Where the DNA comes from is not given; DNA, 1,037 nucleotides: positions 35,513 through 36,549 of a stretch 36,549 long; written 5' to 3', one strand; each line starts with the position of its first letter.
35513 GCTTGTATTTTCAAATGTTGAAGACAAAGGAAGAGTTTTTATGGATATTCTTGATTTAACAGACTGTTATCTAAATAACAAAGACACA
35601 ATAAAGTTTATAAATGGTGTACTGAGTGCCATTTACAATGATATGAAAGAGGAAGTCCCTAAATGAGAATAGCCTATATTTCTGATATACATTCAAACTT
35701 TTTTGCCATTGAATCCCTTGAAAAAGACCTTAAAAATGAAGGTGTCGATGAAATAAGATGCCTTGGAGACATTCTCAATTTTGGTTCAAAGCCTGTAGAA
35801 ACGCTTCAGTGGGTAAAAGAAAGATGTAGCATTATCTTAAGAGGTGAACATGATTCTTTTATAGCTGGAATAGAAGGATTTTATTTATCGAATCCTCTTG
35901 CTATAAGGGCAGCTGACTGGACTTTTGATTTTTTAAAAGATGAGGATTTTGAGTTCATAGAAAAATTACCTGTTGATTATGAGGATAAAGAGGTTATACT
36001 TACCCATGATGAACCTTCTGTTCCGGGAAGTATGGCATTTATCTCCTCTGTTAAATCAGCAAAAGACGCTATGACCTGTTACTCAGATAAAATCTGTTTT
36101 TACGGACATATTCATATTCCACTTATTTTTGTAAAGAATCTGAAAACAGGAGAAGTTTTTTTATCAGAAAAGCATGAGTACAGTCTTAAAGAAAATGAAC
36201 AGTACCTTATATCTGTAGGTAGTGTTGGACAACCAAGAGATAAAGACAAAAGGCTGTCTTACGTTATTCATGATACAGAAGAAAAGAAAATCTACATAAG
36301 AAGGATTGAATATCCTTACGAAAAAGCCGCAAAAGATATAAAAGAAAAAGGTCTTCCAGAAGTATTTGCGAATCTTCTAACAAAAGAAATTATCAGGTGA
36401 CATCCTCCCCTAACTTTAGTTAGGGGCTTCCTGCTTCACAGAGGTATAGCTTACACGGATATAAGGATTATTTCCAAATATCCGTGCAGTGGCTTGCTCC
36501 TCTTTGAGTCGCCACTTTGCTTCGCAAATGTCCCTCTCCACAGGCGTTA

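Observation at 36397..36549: GC-rich, multi-hairpin segment at the window edge: probable IS200/IS605 right end with TnpB tail and omega/reRNA-like scaffold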

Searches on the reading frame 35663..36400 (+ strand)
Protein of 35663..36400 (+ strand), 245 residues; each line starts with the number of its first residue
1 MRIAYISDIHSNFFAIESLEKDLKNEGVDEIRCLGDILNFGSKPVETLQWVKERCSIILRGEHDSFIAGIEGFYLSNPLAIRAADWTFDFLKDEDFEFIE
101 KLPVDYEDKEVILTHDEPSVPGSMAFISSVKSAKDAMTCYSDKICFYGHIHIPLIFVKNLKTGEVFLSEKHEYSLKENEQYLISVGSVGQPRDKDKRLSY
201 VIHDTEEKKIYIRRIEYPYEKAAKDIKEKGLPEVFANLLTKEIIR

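Call 7: find_encoding_contigs(protein=window:35663-36400:+, flank=10000, max_places=6)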
Protein window:35663-36400:+ (245 aa): 1 contig read that carries it; 1 place shown.
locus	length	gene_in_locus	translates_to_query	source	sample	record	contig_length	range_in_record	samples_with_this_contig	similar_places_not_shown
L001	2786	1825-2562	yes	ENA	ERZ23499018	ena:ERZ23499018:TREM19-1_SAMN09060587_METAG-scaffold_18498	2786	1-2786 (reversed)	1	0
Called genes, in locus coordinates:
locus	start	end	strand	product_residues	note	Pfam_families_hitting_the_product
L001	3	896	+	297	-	?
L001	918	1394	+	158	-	PF00885:DMRL_synthase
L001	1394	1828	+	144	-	PF01029:NusB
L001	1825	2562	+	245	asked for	PF00149:Metallophos, PF12850:Metallophos_2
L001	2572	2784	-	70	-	?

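Call 18: search_protein_families(library=pfam, proteins=[L001:2575-2784:-], max_evalue=0.01)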
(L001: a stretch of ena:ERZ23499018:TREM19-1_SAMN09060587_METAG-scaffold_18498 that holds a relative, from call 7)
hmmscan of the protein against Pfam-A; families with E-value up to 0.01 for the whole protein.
L001:2575-2784:- (70 aa): 0 families

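Call 39: find_homologous_proteins(query=window:35663-36397:+, max_evalue=1e-20)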
Query window:35663-36397:+ (245 aa): 810 proteins with E <= 1e-20 among 1611 candidates; the best 120 are listed.
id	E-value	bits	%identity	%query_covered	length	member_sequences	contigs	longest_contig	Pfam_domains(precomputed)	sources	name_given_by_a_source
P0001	1.3e-159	547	100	100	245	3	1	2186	PF12850.13,PF00149.34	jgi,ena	-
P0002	2.6e-132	458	81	100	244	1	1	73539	PF12850.13,PF00149.34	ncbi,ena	-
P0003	2.5e-131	455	80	100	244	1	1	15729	PF12850.13,PF00149.34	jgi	jgi:predicted phosphodiesterase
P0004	3.1e-131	454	80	100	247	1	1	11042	PF12850.13,PF00149.34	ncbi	-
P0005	1.2e-128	446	77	98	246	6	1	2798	PF12850.13,PF00149.34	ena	-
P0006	3.6e-127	441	77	100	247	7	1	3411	PF12850.13,PF00149.34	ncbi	-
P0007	1.4e-126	439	76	100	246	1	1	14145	PF12850.13,PF00149.34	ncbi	-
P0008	1.7e-125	436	76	100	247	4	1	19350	PF12850.13,PF00149.34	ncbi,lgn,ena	-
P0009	3.5e-119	415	86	84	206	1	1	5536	PF12850.13,PF00149.34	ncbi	ncbi:MAG: metallophosphoesterase, partial [Aquificota bacterium]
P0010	2.5e-103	363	65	98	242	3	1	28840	PF12850.13,PF00149.34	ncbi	ncbi:metallophosphoesterase family protein [Persephonella sp.]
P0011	2.6e-95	337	60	99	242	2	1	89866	PF12850.13,PF00149.34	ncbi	ncbi:metallophosphoesterase family protein [Persephonella sp.]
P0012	1.1e-93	331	59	99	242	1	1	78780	PF12850.13,PF00149.34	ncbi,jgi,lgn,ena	-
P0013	2.7e-92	327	59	99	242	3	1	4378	PF12850.13,PF00149.34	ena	-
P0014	9.1e-91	322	59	98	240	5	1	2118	PF12850.13,PF00149.34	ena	-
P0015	8.0e-90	319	56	98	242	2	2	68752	PF12850.13,PF00149.34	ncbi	-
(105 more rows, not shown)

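Call 40: find_encoding_contigs(protein=P0002, flank=2500, max_places=2)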
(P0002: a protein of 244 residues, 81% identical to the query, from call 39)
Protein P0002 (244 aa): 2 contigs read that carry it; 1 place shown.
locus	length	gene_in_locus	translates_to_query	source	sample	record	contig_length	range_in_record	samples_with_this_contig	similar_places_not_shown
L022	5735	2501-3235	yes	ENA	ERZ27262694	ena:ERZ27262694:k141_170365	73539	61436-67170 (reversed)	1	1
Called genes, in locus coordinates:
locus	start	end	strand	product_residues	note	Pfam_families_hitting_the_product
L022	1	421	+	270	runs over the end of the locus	PF01408:GFO_IDH_MocA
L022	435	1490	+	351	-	PF01041:DegT_DnrJ_EryC1, PF00155:Aminotran_1_2 (weak)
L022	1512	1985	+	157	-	PF00885:DMRL_synthase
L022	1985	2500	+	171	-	PF01029:NusB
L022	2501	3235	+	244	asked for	PF00149:Metallophos, PF12850:Metallophos_2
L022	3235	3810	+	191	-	-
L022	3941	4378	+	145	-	PF10025:DUF2267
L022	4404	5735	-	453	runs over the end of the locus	PF00202:Aminotran_3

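Call 41: find_encoding_contigs(protein=P0003, flank=2500, max_places=2)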
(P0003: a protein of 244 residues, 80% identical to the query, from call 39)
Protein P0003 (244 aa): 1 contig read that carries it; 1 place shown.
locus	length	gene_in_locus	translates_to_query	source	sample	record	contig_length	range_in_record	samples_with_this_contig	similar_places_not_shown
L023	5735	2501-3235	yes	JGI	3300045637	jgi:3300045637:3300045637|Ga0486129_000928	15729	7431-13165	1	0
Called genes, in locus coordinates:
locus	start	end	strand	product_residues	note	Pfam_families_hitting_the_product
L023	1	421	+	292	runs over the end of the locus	PF01408:GFO_IDH_MocA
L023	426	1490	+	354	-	PF01041:DegT_DnrJ_EryC1, PF00155:Aminotran_1_2 (weak), PF01212:Beta_elim_lyase (faint)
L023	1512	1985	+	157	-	PF00885:DMRL_synthase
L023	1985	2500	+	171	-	PF01029:NusB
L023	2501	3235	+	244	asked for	PF00149:Metallophos, PF12850:Metallophos_2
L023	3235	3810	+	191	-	-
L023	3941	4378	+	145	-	PF10025:DUF2267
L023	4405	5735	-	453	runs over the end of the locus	PF00202:Aminotran_3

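Call 44: find_encoding_contigs(protein=P0005, flank=1500, max_places=2)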
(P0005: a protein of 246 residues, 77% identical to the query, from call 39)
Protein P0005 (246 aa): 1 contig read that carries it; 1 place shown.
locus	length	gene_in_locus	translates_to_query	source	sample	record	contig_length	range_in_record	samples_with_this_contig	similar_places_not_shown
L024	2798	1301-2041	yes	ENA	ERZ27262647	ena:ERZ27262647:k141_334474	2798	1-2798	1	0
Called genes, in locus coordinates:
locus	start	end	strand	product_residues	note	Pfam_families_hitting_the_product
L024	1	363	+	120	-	?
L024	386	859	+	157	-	PF00885:DMRL_synthase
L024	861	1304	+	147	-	PF01029:NusB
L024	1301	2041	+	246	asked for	PF00149:Metallophos, PF12850:Metallophos_2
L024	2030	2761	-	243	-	PF03740:PdxJ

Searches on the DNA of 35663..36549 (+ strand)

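Call 5: search_rna_families(source=window, start=36200, end=36549, threshold=evalue, max_evalue=10, show_alignments=3)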
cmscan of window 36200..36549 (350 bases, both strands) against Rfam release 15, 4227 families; matches with E-value up to 10: 4.
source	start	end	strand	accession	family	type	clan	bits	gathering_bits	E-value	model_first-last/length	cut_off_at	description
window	36428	36544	-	RF03064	RAGATH-18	Gene; sRNA;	-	22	44.9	0.087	1-71/71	no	RAGATH-18 RNA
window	36455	36485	+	RF00149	snoZ103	Gene; snRNA; snoRNA; CD-box;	-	18.4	44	0.55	1-100/100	no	Small nucleolar RNA Z103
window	36384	36499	-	RF00062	HgcC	Gene;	-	18.1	50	0.045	1-130/130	no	HgcC family RNA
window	36329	36369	+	RF01281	snoR35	Gene; snRNA; snoRNA; CD-box;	CL00053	11.4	40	6.4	39-79/81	no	Small nucleolar RNA snoR35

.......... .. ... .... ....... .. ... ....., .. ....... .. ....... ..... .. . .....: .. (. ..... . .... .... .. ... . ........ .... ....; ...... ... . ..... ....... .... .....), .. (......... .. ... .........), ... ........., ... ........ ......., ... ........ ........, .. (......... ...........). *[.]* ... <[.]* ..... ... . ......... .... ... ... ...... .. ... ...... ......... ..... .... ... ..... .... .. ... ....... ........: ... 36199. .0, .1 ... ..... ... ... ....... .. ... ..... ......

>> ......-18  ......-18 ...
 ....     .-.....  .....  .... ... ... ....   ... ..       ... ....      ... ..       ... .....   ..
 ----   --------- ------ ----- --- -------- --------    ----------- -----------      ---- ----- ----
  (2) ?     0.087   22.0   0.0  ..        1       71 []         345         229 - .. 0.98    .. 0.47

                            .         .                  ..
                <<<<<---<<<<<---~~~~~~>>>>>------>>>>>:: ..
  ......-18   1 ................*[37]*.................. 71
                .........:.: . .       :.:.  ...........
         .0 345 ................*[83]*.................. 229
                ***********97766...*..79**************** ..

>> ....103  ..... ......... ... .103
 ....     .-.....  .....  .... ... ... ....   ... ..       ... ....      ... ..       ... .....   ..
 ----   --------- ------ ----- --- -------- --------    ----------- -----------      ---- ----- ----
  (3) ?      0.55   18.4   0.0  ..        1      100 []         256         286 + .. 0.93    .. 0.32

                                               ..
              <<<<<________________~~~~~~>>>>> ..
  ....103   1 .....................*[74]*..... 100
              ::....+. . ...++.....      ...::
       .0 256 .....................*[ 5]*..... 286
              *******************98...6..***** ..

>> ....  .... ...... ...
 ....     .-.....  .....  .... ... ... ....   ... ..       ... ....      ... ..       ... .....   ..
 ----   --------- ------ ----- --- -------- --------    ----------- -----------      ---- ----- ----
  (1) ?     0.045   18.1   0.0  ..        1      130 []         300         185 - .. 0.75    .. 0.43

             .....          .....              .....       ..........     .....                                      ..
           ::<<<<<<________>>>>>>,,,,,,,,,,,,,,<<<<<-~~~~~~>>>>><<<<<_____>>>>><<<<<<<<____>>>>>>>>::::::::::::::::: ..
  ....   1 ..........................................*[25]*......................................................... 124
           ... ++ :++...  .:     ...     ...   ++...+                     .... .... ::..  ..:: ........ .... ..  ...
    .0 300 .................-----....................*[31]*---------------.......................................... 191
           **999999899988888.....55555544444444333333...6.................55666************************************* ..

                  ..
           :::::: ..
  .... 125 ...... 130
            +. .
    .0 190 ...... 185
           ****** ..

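Call 29: search_rna_families(sources=[L001, L002, L003, L005, L006, L008, L009, L011, L018, L015, L016, L017], threshold=evalue, max_evalue=1, show_alignments=4)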
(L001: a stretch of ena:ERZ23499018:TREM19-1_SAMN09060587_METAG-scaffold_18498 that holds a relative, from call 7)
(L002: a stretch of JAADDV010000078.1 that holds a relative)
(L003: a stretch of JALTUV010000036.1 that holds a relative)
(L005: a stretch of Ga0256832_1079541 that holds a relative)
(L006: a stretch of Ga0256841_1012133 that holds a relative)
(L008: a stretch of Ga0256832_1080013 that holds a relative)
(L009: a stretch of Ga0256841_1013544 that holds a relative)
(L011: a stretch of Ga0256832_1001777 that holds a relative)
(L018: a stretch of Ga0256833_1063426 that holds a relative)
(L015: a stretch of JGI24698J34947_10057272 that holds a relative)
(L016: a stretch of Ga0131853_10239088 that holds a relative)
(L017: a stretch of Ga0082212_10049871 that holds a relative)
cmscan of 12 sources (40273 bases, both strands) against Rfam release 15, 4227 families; matches with E-value up to 1: 3.
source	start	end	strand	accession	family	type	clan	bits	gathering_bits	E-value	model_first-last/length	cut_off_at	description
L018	329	409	+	RF03064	RAGATH-18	Gene; sRNA;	-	29.1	44.9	0.14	1-71/71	no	RAGATH-18 RNA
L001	2590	2670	-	RF03064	RAGATH-18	Gene; sRNA;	-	28.1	44.9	0.25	1-71/71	no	RAGATH-18 RNA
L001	2546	2696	-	RF00062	HgcC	Gene;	-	23.3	50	0.21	1-130/130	no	HgcC family RNA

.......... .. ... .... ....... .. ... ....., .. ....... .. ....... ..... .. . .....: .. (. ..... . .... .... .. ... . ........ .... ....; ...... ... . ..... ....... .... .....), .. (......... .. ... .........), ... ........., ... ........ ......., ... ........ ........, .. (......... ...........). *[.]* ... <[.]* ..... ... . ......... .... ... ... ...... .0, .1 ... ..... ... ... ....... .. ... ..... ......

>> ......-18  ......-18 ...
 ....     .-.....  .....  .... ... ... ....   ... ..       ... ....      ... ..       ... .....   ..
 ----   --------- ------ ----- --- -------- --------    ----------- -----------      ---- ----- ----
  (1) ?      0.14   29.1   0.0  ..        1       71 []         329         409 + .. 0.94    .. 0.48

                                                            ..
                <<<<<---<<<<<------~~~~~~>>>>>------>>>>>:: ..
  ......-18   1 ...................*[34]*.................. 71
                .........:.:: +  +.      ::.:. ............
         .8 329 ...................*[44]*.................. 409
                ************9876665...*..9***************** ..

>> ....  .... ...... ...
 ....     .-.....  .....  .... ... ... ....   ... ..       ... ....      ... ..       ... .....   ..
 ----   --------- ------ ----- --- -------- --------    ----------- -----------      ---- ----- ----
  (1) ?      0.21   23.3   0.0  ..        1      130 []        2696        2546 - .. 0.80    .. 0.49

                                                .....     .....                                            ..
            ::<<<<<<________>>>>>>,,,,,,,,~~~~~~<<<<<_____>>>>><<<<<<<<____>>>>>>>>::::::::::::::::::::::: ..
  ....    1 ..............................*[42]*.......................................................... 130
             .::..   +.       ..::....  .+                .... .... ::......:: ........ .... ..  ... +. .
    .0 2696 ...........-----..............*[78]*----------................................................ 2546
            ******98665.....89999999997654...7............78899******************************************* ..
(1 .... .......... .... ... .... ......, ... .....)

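Call 58: build_rna_model(alignment_id=A6)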
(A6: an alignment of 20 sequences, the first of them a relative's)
Model R1 built from alignment A6 (20 sequences, 119 columns); structure: RNAalifold consensus.
model positions 107; base pairs 22; branch points 1; effective number of sequences 3.09; information 0.59 bits per position. Calibrated on 0.2 Mb of random sequence (short: E-values are rough).
structure used (alignment columns):
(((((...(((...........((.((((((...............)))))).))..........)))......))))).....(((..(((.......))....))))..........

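Call 59: search_with_rna_model(model_id=R1, source=window, filters=off, max_evalue=10, show_alignments=2)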
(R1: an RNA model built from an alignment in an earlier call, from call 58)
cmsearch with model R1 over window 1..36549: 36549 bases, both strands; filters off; matches with E-value up to 10: 21.
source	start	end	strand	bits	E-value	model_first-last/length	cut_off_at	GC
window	36397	36508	-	57.8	1.5e-12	1-107/107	no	0.46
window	32503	32561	+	10.1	0.58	1-107/107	no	0.29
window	5548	5645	+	9.6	0.78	1-107/107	no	0.33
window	17748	17804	+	8.3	1.6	1-107/107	no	0.21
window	6885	6977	+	8.2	1.7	1-107/107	no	0.28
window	36440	36508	+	8.1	1.8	8-71/107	no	0.42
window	36407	36424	+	8.1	1.8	80-97/107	no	0.44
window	13722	13800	+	7.1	3.2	1-107/107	no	0.28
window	12869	12970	+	6.4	4.5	1-107/107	no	0.34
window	17373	17458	+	5.8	6.5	1-107/107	no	0.22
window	1033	1079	+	5.8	6.6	1-107/107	no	0.23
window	5239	5296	+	5.6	7.1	1-107/107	no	0.28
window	35649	35715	+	5.6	7.1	4-73/107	no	0.33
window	16631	16676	-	5.6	7.2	18-62/107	no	0.22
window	35445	35485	-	5.5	7.6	1-107/107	no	0.39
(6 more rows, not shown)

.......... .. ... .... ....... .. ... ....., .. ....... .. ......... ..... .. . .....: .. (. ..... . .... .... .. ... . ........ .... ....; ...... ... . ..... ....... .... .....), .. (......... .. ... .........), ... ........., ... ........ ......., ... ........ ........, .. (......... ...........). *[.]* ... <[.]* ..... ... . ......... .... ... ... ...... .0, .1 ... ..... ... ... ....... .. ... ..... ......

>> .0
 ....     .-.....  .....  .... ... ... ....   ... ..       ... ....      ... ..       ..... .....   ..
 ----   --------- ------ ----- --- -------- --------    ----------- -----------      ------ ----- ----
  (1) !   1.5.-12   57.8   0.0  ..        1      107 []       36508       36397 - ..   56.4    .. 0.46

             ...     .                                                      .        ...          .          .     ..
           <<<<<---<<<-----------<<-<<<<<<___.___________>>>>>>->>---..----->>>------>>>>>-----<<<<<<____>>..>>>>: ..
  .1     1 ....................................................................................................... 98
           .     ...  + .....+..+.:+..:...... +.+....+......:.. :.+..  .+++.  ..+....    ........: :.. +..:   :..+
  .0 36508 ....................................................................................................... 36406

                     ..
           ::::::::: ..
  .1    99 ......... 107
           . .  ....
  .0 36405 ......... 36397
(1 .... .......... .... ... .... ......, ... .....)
